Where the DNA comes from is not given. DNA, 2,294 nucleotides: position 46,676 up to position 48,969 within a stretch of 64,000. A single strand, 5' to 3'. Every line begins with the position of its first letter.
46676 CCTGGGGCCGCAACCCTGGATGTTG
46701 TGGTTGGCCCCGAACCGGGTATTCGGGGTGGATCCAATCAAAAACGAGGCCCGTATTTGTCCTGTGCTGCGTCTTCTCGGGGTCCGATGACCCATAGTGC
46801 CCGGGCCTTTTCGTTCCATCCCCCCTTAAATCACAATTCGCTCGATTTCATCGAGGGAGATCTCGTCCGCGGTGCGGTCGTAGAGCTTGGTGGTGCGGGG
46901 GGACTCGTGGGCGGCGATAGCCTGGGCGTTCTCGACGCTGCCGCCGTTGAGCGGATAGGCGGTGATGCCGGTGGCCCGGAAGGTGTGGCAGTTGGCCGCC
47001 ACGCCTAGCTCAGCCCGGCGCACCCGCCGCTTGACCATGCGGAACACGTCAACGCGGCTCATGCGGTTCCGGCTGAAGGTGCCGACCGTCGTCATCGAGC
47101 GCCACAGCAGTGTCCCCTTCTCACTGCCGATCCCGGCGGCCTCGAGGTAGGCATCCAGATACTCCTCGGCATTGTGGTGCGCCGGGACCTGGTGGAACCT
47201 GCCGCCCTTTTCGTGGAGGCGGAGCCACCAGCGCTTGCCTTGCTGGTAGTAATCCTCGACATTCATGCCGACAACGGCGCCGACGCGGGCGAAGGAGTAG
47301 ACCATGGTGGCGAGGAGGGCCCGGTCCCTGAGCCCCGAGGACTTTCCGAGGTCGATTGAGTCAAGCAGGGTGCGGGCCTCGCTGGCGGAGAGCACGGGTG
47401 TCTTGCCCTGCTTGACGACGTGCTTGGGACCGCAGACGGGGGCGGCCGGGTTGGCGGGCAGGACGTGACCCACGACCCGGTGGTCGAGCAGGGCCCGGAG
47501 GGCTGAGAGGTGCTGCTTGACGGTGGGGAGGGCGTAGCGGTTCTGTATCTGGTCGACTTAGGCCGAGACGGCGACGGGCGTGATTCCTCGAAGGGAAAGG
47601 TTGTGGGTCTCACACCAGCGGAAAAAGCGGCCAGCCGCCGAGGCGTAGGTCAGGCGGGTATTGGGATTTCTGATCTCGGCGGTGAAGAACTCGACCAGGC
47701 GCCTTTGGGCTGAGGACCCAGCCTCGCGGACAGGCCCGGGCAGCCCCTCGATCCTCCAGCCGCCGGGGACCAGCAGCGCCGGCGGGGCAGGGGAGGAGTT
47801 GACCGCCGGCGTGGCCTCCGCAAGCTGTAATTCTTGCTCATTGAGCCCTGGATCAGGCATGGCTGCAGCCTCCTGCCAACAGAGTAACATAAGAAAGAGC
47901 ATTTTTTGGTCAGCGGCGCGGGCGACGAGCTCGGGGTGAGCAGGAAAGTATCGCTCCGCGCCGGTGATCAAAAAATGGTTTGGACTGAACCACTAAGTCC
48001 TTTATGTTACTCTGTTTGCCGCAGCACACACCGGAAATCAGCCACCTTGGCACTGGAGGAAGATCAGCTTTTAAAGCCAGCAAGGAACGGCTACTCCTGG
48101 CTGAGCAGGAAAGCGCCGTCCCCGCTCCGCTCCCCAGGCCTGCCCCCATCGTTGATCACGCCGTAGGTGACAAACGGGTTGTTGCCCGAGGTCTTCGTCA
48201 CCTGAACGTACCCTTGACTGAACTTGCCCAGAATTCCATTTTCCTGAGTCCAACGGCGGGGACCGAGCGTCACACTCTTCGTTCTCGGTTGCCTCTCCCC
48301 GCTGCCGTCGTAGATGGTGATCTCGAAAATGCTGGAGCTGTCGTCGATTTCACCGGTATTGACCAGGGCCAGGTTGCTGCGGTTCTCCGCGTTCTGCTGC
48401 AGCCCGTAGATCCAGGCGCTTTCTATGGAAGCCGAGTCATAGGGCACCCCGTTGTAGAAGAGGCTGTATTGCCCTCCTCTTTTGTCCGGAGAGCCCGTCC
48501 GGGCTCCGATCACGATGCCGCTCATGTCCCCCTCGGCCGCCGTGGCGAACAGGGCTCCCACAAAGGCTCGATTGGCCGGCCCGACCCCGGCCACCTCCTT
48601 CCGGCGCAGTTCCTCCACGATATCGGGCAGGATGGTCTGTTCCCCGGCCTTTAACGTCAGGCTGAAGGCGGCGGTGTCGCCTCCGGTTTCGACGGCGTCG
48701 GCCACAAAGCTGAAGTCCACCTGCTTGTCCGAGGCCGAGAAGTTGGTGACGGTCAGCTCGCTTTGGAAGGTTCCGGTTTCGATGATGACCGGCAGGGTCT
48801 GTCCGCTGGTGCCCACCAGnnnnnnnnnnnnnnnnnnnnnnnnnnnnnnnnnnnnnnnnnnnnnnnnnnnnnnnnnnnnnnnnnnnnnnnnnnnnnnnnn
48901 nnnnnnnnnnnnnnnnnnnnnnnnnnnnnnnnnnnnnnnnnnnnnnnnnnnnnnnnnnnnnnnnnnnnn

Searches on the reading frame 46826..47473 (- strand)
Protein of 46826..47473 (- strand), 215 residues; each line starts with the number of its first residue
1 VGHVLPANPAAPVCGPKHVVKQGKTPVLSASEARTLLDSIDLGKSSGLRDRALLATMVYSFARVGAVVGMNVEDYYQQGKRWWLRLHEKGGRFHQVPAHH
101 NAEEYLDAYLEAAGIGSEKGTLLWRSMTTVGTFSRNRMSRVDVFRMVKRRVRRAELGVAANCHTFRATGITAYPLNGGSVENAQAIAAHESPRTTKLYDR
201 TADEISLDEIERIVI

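Call 24: search_protein_families(library=pfam, proteins=[window:46826-47473:-], max_evalue=0.001)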
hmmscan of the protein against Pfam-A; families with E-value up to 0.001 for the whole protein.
window:46826-47473:- (215 aa): 1 family
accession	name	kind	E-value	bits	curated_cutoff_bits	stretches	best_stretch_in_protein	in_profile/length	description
PF00589.27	Phage_integrase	-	3.8e-17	63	27.1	1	27-203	2-170/172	Phage integrase family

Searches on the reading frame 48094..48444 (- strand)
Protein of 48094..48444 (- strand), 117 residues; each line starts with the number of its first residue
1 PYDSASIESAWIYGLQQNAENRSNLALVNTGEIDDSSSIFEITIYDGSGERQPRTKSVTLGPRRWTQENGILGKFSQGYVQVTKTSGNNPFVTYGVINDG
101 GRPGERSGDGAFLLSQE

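Call 72: predict_structure(alignment_id=A5)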
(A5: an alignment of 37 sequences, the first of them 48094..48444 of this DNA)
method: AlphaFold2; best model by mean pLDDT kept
length: 117 residues; sequences in the alignment: 37
mean_pLDDT: 86.4   pTM: 0.80
mean pLDDT of the five models: 86.4, 85.9, 85.7, 84.6, 81.5
residues with pLDDT >= 90: 69; 70-90: 30; 50-70: 16; < 50: 2
segments of 3 or more residues with pLDDT < 50: none
pLDDT, mean of each block of 10 residues (from residue 1): 78 87 91 96 92 94 94 92 97 82 57 74
secondary structure, 60 per line:
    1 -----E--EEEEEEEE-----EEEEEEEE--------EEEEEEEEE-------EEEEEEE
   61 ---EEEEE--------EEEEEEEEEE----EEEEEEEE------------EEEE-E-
elements in order: E9-16 E22-29 E38-46 E54-60 E64-68 E77-86 E91-98 E111-114

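Call 74: fold_search(model_id=the predicted structure, library=pdb)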
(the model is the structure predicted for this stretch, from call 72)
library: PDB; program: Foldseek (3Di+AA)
matches with E <= 10: 1655; with E <= 0.001: 3
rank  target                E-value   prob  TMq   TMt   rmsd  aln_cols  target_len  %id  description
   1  1nc7_D                3.0e-06  1.00  0.67  0.67   4.1       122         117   16  Crystal Structure of Thermotoga maritima 1070 (released 2003-07-01)
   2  1nc7_B                3.6e-06  1.00  0.67  0.67   4.1       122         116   16  Crystal Structure of Thermotoga maritima 1070 (released 2003-07-01)
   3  1nc7_A                5.0e-06  1.00  0.67  0.67   4.1       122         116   16  Crystal Structure of Thermotoga maritima 1070 (released 2003-07-01)
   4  1dyo_A                3.3e-03  0.99  0.36  0.29   9.3       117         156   16  Xylan-Binding Domain from CBM 22, formally x6b domain (released 2000-07-04)
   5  1h6y_A                3.7e-03  0.99  0.38  0.30  10.8       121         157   16  The role of conserved amino acids in the cleft of the C-terminal family 22 carbohydrate binding module of Clostridium  (released 2002-06-27)
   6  1zba_3                7.4e-03  0.99  0.47  0.28   9.3       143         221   11  Foot-and-Mouth Disease virus serotype A1061 complexed with oligosaccharide receptor. (released 2005-06-28)
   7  8r6x_A                7.4e-03  0.80  0.34  0.22  12.4       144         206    8  Cryo-EM structure of a coxsackievirus A6 virus-like particle (released 2024-10-16)
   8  7dst_C                7.9e-03  0.99  0.47  0.27   9.9       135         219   11  FMDV capsid in complex with M170 Nab (released 2021-03-10)
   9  3afg_B                7.9e-03  0.98  0.46  0.14   6.6       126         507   13  Crystal structure of ProN-Tk-SP from Thermococcus kodakaraensis (released 2010-08-04)
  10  7qw9_C                7.9e-03  0.95  0.42  0.24  10.4       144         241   10  Cryo-EM structure of coxsackievirus A6 mature virion (released 2022-09-07)
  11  4gh4_C                8.8e-03  0.98  0.45  0.26   9.6       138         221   12  Crystal Structure of Foot and Mouth Disease Virus A22 Serotype (released 2013-02-20)
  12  4n8m_B                8.8e-03  0.97  0.40  0.42   7.7       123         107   16  Structural polymorphism in the N-terminal oligomerization domain of NPM1 (released 2014-03-12)
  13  9e7m_Ja               8.8e-03  0.95  0.43  0.08  10.6       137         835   12  In situ cryoEM structure of bacteriophage Ur-lambda tail tip complex (released 2025-11-05)
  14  5ned_C                9.9e-03  0.92  0.41  0.25   9.0       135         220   10  CryoEM Structure of Foot and Mouth Disease Virus O PanAsia (released 2017-06-21)
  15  1i9r_A                1.2e-02  0.77  0.30  0.26  11.3       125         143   12  STRUCTURE OF CD40L IN COMPLEX WITH THE FAB FRAGMENT OF HUMANIZED 5C8 ANTIBODY (released 2002-03-20)
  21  2zew_A                1.6e-02  0.91  0.38  0.33   7.1       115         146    5  Family 16 Cabohydrate Binding Domain Module 1 (released 2008-03-04)
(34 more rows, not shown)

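Call 75: search_solved_structures(query=A5, max_evalue=10, show_alignments=3)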
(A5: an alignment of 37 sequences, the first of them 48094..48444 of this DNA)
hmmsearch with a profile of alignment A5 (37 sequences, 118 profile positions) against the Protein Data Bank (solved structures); distinct sequences matched with E-value up to 10: 2.
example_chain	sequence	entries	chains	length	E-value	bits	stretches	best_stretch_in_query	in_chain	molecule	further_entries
2wul_A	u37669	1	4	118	1.2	12.6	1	75-103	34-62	GLUTAREDOXIN RELATED PROTEIN 5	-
2mmz_A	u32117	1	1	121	1.3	12.5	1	75-103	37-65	Glutaredoxin-related protein 5, mitochondrial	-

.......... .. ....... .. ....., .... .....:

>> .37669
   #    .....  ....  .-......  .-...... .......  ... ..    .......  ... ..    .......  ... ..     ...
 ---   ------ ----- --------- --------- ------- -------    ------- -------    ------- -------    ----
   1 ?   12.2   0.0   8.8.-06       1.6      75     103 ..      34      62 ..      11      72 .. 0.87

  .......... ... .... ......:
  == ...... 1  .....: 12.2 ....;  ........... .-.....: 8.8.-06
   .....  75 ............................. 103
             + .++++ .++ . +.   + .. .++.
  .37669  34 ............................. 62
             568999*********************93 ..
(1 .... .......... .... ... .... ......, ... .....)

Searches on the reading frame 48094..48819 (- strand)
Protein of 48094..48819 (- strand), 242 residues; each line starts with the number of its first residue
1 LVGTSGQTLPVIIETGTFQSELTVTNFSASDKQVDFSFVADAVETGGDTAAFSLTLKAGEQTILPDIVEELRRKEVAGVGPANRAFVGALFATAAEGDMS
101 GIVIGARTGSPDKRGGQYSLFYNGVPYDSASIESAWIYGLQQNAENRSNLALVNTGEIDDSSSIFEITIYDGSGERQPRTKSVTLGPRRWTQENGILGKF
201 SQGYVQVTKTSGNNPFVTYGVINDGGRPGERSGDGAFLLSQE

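Call 43: search_protein_representatives(alignment_id=A2)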
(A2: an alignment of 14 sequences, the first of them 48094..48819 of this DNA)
Query: 14 sequences, 245 profile positions. Proteins with E-value up to 0.001 (for the whole library): 2406; up to 1e-10: 1439; up to 1e-30: 826. The best 150 are listed.
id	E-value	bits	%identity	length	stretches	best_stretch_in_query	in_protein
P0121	1.6e-193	656.6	-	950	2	1-244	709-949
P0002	1.2e-191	650.5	-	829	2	1-243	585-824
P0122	2.2e-191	649.7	-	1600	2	2-244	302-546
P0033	3.1e-191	649.1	-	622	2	1-244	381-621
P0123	8.8e-191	647.7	-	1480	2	1-243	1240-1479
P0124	1.2e-190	647.2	-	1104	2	1-244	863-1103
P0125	5.1e-190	645.2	-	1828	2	1-244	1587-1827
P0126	2.0e-189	643.3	-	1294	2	1-244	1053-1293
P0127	3.8e-188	639.0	-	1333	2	1-244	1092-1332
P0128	9.5e-188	637.7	-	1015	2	1-244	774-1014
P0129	9.8e-188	637.7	-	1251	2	1-244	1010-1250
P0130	1.2e-187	637.4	-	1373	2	1-244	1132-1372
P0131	1.6e-187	637.0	-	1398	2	1-244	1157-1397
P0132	1.6e-187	637.0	-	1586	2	2-244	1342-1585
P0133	4.3e-187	635.6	-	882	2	1-244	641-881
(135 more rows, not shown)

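Call 44: search_protein_families(library=pfam, alignment_id=A2, max_evalue=10)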
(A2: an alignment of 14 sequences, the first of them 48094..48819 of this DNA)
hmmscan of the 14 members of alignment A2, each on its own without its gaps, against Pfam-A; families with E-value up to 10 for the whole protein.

A. member 1, window:48094-48819:- (242 aa): 1 family
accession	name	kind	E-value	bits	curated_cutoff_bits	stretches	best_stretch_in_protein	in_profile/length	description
PF24593.1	DUF7617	-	0.022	15.3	27.4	1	185-240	25-80/128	Domain of unknown function (DUF7617)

B. families by the number of members that match (of 14 scanned): 3 families
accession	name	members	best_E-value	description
PF24593.1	DUF7617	1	0.022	Domain of unknown function (DUF7617)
PF21226.3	MalQ_N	1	0.14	MalQ N-terminal beta sandwich domain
PF20271.3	CATASP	1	0.24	CATRA-Associated Small Protein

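Call 49: search_protein_families(library=pfam, alignment_id=A3, max_evalue=0.00001)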
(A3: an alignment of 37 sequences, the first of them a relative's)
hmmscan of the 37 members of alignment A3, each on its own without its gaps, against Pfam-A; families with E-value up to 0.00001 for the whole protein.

A. member 1, P0126 (1294 aa): 4 families
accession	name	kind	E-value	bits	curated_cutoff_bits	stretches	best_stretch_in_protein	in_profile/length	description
PF00560.39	LRR_1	-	1.5e-34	111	20.6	0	222-244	1-23/23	Leucine Rich Repeat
PF23598.1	LRR_14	-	3.3e-26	92.3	40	2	191-299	41-145/353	Leucine-rich repeat region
PF13855.12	LRR_8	-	6.3e-24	84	27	0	195-233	23-61/61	Leucine rich repeat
PF12799.13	LRR_4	-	1.8e-22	79.3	27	0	222-257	2-36/44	Leucine Rich repeats (2 copies)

B. families by the number of members that match (of 37 scanned): 59 families (the first 25 are shown)
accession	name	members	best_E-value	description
PF13855.12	LRR_8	12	1.8e-173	Leucine rich repeat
PF00560.39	LRR_1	12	4.6e-69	Leucine Rich Repeat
PF12799.13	LRR_4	12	1.7e-65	Leucine Rich repeats (2 copies)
PF23598.1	LRR_14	10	2.1e-41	Leucine-rich repeat region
PF13306.12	LRR_5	7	4.8e-53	BspA type Leucine rich repeat region (6 copies)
PF01833.30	TIG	5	1.3e-14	IPT/TIG domain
PF22544.2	HYDIN_VesB_CFA65-like_Ig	4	1.1e-21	HYDIN/CFA65/VesB-like, Ig-like domain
PF15780.11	ASH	4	1.6e-21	Abnormal spindle-like microcephaly-assoc'd, ASPM-SPD-2-Hydin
PF14580.12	LRR_9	4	1.8e-19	Leucine-rich repeat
PF22073.2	Cep192_D4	4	3.8e-19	Cep192 domain 4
PF00041.27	fn3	3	1.8e-89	Fibronectin type III domain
PF18998.6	Flg_new_2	3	1e-17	Divergent InlB B-repeat domain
PF25059.1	FN3_DSCAM-DSCAML_C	2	6.9e-50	DSCAM/DSCAML C-terminal Fn3-like domain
PF25021.1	TEN_NHL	2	1e-33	Teneurin NHL domain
PF00028.23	Cadherin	2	1.2e-33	Cadherin domain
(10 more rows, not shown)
